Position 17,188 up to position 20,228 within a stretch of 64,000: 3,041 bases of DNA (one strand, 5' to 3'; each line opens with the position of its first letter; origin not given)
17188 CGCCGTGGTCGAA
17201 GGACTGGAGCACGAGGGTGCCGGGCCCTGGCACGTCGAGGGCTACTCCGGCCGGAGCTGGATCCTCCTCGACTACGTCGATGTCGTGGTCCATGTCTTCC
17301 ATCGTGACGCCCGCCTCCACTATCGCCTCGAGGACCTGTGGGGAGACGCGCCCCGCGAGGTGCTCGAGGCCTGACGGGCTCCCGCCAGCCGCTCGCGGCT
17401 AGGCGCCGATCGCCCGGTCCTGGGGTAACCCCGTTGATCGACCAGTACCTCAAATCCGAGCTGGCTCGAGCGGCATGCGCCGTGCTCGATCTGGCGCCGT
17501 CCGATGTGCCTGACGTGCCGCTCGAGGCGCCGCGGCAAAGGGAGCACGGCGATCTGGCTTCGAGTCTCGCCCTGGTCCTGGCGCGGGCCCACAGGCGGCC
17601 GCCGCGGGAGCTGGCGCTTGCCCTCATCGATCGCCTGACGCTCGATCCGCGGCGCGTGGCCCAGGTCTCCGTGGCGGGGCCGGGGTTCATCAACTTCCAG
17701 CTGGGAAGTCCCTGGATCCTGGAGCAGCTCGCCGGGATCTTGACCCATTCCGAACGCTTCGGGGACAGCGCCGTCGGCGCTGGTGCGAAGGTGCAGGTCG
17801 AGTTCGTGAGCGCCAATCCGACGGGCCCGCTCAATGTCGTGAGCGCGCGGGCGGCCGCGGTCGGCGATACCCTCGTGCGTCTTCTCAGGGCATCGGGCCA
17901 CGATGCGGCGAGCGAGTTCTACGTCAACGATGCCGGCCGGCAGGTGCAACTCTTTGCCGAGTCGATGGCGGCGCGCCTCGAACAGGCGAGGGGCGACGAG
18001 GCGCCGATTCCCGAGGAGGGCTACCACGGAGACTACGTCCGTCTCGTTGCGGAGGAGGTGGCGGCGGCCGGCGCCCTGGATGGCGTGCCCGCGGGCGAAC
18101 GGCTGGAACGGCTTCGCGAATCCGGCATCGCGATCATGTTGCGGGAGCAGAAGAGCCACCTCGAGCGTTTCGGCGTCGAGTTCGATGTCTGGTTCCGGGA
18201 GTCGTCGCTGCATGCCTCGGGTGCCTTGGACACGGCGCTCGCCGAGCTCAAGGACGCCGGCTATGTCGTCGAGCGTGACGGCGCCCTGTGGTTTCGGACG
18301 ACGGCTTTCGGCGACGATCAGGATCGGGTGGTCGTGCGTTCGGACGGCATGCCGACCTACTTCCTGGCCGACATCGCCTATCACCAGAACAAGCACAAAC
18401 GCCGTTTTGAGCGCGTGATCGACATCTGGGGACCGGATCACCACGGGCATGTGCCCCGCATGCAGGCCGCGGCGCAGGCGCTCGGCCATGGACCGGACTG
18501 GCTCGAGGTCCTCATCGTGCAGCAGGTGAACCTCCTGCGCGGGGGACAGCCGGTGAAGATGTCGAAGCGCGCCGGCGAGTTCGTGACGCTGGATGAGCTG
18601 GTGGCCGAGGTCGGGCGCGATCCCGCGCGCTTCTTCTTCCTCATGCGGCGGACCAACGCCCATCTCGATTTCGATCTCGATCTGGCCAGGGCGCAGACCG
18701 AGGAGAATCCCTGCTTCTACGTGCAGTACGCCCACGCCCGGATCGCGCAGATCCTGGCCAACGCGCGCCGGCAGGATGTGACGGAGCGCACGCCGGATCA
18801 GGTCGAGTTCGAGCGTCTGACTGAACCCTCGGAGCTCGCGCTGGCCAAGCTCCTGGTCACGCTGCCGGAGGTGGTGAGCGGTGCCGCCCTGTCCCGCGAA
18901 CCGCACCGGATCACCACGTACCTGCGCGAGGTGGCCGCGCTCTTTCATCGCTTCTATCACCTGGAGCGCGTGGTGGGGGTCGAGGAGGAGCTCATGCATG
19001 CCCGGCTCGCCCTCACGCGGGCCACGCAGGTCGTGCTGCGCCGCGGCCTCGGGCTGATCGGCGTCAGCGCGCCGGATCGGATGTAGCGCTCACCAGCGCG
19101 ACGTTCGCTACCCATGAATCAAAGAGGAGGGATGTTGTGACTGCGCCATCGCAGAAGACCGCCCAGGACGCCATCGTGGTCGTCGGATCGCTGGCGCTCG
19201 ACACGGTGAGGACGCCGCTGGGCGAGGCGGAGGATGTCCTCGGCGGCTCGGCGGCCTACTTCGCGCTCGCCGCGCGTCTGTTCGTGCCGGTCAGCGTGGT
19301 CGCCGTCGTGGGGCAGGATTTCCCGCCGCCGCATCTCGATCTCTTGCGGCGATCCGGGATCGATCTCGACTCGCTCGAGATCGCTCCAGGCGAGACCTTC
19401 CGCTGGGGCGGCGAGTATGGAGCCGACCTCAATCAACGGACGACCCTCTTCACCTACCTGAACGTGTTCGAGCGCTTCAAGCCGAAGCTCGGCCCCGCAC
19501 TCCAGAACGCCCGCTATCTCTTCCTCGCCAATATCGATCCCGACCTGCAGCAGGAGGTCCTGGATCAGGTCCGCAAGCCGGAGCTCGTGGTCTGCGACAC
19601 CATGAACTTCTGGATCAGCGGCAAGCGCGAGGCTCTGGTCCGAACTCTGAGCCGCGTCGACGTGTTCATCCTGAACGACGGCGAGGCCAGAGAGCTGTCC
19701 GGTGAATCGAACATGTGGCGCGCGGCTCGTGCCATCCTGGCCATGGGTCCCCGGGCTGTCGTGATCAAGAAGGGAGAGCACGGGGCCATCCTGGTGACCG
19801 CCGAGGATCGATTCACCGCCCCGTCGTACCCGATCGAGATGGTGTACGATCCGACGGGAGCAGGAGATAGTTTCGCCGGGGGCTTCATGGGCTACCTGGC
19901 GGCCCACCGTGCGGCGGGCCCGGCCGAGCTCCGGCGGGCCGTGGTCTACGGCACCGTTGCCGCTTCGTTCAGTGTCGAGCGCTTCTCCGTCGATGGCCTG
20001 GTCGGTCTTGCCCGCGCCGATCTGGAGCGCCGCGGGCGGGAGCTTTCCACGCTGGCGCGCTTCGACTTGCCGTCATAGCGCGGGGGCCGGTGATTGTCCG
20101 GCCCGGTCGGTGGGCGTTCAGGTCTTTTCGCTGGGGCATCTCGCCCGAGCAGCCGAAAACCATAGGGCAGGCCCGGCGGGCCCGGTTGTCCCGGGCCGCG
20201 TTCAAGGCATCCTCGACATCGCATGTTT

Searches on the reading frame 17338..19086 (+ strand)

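Call 59: search_protein_families(library=pfam, proteins=[window:17338-19086:+], max_evalue=0.00001)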
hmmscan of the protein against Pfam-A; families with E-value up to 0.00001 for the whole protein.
window:17338-19086:+ (582 aa): 3 families
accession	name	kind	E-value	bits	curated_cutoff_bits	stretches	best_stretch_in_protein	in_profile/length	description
PF05746.21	DALR_1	-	2.7e-32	111.7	22.3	1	462-582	1-117/117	DALR anticodon binding domain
PF00750.26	tRNA-synt_1d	-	3.8e-22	79.2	23.3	1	132-424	3-297/349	tRNA synthetases class I (R), catalytic domain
PF03485.21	Arg_tRNA_synt_N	-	1.6e-17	64.4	21.5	1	37-122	6-85/85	Arginyl tRNA synthetase N terminal domain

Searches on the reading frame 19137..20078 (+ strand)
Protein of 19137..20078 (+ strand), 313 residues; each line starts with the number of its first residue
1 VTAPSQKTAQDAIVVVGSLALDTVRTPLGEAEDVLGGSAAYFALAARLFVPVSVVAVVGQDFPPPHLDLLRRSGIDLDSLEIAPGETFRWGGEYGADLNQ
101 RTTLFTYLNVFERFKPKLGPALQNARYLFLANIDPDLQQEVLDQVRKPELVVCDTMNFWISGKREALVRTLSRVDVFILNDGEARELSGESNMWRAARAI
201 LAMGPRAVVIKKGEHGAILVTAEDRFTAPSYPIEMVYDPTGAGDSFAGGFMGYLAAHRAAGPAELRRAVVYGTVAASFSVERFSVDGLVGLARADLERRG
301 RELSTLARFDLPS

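Call 64: search_protein_families(library=ncbifam, proteins=[window:19137-20078:+], max_evalue=0.00001)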
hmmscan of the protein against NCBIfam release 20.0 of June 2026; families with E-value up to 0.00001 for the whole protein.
window:19137-20078:+ (313 aa): 16 families
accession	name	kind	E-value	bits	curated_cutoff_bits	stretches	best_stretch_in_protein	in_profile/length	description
TIGR02152.1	D_ribokin_bact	equivalog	2.7e-18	66.3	299.65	1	169-283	171-284/298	ribokinase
NF041164.1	NucKinThplmales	equivalog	2.3e-17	63.1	450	1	16-282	18-274/295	nucleoside kinase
TIGR04382.1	myo_inos_iolC_N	equivalog_domain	3.4e-17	62.7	300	1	167-284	182-294/309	5-dehydro-2-deoxygluconokinase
NF040938.1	KDG_KDGal_kin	equivalog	4.6e-15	55.5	400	1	159-280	167-284/305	bifunctional 2-dehydro-3-deoxygluconokinase/2-dehydro-3-deoxygalactonokinase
NF053626.1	RibKinHalex1628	equivalog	8.4e-15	55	330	1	36-276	38-273/293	ATP-dependent ribose-1-phosphate kinase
TIGR03168.1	1-PFK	subfamily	2.8e-13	49.5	216.4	1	185-279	193-285/305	hexose kinase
TIGR03828.1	pfkB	equivalog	6.7e-13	48.3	292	1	185-279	193-285/305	1-phosphofructokinase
NF049991.1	TagKinase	equivalog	1.5e-12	47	420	1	164-281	185-297/321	tagatose kinase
NF052444.1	DhDoxglucKinKdgK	equivalog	1.4e-08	34.5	400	1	165-272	180-282/303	2-dehydro-3-deoxygluconokinase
NF041332.1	KDG_KDGal_kin_Halo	equivalog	1.5e-08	34.5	440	1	163-278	179-290/320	bifunctional 2-dehydro-3-deoxygluconokinase/2-dehydro-3-deoxygalactonokinase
TIGR02198.1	rfaE_dom_I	equivalog_domain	1.8e-08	33.9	345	1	186-283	203-300/315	D-glycero-beta-D-manno-heptose-7-phosphate kinase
NF006957.1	PRK09434.1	equivalog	2.1e-08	34.1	450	1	164-260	170-266/302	fructokinase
NF007321.0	PRK09813.1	equivalog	2.5e-08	33.8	247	1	191-280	172-255/261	fructoselysine 6-kinase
NF008353.0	PRK11142.1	equivalog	1.3e-07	31.4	341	1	170-283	175-287/307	ribokinase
NF041320.1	pfkB_Halo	equivalog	2.6e-07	30.3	400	1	186-269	189-270/302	1-phosphofructokinase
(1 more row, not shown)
